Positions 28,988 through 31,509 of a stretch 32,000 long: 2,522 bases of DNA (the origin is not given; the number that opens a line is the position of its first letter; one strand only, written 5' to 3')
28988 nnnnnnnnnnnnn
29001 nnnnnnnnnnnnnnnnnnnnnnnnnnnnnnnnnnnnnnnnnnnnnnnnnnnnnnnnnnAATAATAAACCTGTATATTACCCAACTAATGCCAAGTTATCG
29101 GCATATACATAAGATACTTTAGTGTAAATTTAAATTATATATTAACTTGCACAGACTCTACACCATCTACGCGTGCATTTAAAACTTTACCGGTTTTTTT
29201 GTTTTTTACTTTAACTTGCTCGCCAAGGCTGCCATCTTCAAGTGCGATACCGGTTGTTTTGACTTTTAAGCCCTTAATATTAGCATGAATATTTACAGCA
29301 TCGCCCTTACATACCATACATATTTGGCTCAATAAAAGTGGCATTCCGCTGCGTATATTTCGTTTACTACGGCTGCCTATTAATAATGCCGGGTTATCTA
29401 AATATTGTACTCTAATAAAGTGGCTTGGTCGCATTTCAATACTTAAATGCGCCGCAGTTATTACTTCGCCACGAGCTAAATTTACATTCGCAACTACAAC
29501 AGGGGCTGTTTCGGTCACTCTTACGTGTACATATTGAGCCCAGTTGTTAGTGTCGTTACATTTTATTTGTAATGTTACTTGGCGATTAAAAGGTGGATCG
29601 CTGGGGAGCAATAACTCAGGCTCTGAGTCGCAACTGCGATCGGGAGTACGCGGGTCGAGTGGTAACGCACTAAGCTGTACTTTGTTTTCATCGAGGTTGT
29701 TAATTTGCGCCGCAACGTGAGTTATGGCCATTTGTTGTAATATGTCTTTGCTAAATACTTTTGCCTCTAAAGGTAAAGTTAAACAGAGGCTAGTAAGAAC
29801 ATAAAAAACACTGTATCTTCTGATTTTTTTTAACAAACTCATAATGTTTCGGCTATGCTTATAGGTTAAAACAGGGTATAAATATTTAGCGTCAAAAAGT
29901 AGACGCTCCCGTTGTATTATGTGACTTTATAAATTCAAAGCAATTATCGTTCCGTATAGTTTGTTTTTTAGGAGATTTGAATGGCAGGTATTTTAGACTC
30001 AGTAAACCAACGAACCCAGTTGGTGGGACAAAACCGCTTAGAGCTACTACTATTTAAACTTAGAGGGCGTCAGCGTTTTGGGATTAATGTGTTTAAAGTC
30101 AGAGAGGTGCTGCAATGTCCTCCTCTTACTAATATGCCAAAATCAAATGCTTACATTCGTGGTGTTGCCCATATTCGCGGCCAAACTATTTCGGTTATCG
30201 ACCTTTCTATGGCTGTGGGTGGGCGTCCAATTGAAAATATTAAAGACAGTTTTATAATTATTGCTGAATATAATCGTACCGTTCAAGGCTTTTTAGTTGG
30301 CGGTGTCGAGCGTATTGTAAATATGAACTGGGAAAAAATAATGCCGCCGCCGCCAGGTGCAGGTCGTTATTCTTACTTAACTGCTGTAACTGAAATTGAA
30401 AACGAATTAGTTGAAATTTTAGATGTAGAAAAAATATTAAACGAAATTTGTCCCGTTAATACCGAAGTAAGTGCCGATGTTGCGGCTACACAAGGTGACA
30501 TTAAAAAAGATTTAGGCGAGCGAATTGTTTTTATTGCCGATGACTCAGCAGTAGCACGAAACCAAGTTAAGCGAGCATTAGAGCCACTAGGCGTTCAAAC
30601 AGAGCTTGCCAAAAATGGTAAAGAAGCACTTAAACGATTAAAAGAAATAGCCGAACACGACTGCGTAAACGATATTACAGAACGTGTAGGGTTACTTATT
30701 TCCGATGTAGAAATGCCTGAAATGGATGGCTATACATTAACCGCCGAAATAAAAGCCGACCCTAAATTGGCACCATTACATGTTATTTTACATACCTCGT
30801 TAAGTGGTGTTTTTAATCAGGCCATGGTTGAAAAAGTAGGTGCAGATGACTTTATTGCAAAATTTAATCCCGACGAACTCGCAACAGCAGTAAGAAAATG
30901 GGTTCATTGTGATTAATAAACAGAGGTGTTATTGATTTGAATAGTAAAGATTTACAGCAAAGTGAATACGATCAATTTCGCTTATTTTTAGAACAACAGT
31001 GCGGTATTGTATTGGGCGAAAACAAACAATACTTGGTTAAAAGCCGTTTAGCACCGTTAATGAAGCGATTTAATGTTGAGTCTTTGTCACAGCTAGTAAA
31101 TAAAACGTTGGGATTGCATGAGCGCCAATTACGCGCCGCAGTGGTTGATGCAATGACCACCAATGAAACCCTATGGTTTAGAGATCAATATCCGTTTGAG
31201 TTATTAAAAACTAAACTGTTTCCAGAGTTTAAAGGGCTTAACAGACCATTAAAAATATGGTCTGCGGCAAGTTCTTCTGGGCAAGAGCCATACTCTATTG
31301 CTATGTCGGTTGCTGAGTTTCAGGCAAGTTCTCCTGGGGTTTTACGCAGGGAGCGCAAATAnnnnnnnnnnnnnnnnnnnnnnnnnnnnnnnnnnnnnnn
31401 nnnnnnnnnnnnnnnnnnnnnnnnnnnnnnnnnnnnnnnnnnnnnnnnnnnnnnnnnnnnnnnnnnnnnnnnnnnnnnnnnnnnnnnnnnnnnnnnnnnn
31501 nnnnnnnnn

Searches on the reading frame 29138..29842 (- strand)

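Call 87: search_protein_families(library=pfam, proteins=[window:29138-29842:-], max_evalue=0.0001)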
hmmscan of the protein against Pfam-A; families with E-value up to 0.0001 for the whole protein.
window:29138-29842:- (235 aa): 3 families
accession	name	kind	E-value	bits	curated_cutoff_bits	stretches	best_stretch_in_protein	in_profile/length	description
PF13144.11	ChapFlgA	-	3.8e-31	108.1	23.8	1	114-233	2-122/122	Chaperone for flagella basal body P-ring formation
PF08666.17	SAF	-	9.1e-12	45.8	21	1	114-174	2-62/63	SAF domain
PF17656.6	ChapFlgA_N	-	6.4e-05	23.7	27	0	36-110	2-76/77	FlgA N-terminal domain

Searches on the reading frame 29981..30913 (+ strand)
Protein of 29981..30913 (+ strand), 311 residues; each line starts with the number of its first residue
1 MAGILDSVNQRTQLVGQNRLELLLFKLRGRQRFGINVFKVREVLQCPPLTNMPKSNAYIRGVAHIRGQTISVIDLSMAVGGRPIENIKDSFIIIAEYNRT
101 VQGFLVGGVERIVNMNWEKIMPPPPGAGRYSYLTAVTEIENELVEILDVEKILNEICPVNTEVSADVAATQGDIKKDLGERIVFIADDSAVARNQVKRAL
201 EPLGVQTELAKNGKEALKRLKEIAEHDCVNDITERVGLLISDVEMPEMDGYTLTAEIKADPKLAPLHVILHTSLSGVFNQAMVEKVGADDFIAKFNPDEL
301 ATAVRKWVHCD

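Call 87: search_protein_families(library=pfam, proteins=[window:29981-30913:+], max_evalue=0.0001)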
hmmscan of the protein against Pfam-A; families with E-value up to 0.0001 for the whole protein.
window:29981-30913:+ (311 aa): 2 families
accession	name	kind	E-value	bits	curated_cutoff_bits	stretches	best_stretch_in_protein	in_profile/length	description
PF01584.24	CheW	-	1.3e-33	115.9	23.5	1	21-155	1-136/138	CheW-like domain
PF00072.30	Response_reg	-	2.8e-17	63.3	30.2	1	183-304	1-110/111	Response regulator receiver domain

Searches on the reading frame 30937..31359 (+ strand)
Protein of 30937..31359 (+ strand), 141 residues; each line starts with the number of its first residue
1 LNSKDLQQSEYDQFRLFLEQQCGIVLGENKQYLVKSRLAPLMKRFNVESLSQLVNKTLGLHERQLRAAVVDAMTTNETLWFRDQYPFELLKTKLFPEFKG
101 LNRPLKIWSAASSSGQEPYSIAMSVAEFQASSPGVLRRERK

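Call 87: search_protein_families(library=pfam, proteins=[window:30937-31359:+], max_evalue=0.0001)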
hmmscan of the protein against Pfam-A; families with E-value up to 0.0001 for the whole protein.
window:30937-31359:+ (141 aa): 2 families
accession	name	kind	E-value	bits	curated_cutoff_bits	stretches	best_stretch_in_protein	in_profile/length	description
PF01739.24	CheR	-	7.9e-14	52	27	1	76-128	1-56/195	CheR methyltransferase, SAM binding domain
PF03705.20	CheR_N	-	1.8e-12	47.2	27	1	10-55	2-47/53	CheR methyltransferase, all-alpha domain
